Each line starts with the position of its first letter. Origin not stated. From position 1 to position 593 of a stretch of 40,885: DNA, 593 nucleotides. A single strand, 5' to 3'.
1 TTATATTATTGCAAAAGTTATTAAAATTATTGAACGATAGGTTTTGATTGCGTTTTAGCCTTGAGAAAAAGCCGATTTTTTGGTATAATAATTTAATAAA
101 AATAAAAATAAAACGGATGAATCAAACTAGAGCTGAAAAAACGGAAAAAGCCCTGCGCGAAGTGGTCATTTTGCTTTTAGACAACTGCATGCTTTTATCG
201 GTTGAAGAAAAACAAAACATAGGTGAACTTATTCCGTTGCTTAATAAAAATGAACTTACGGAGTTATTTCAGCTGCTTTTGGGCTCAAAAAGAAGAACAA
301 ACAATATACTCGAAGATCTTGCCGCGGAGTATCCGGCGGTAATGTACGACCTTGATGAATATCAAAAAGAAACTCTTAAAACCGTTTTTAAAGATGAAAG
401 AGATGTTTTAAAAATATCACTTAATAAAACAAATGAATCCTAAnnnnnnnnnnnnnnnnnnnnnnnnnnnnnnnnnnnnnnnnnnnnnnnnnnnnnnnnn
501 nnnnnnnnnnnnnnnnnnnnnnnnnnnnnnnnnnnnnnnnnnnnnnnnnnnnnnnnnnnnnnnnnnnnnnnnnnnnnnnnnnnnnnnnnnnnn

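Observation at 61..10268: Ten-kilobase, five-gene operon of giant domain-less coiled-coil proteins (best candidate for a novel system)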

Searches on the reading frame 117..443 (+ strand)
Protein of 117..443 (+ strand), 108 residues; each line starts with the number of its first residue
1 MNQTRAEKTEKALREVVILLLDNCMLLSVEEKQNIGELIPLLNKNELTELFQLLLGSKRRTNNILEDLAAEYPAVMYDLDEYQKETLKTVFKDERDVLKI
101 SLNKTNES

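Call 9: search_protein_families(library=pfam, proteins=[window:117-443:+], max_evalue=1)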
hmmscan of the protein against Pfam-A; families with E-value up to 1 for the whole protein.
window:117-443:+ (108 aa): 3 families
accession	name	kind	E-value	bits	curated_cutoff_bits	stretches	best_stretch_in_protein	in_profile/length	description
PF21356.2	Vps27_GAT-like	-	0.037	14.7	27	1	38-75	20-57/71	Vacuolar protein sorting-associated protein 27, GAT-like domain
PF18081.7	FANC_SAP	-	0.048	14.3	23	1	37-74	6-44/51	Fanconi anemia-associated nuclease SAP domain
PF06934.16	CTI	-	0.05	12.6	25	1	16-85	558-632/692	Fatty acid cis/trans isomerase (CTI)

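Call 10: search_protein_families(library=phrogs, proteins=[window:117-443:+], max_evalue=1)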
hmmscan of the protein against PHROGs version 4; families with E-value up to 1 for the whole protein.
window:117-443:+ (108 aa): 3 families
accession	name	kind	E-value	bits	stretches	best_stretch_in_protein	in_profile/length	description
phrog_8682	-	unknown function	0.01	17.2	1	6-44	35-73/86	-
phrog_27355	-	unknown function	0.045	13.9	1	62-95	182-215/304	-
phrog_28526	-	unknown function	0.086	13.9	1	64-89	25-50/51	-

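Call 33: search_protein_families(library=ncbifam, proteins=[window:117-443:+], max_evalue=1)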
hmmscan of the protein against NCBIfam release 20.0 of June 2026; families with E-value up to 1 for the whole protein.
window:117-443:+ (108 aa): 1 family
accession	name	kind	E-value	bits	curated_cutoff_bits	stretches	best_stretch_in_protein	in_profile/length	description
NF035938.1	EboA_domain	domain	0.074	13.3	50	1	29-93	32-97/140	EboA domain-containing protein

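Call 34: search_protein_families(library=padloc, proteins=[window:117-443:+], max_evalue=1)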
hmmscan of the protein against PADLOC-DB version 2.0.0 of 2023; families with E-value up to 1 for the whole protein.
window:117-443:+ (108 aa): 0 families
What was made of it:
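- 117..443 (+): P1: 108-aa acidic protein (net -5), read as helical but not modelled. Overlaps P2 by 11 nt. Candidate chaperone or partner. No family hit (calls 9, 10, 33, 34).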
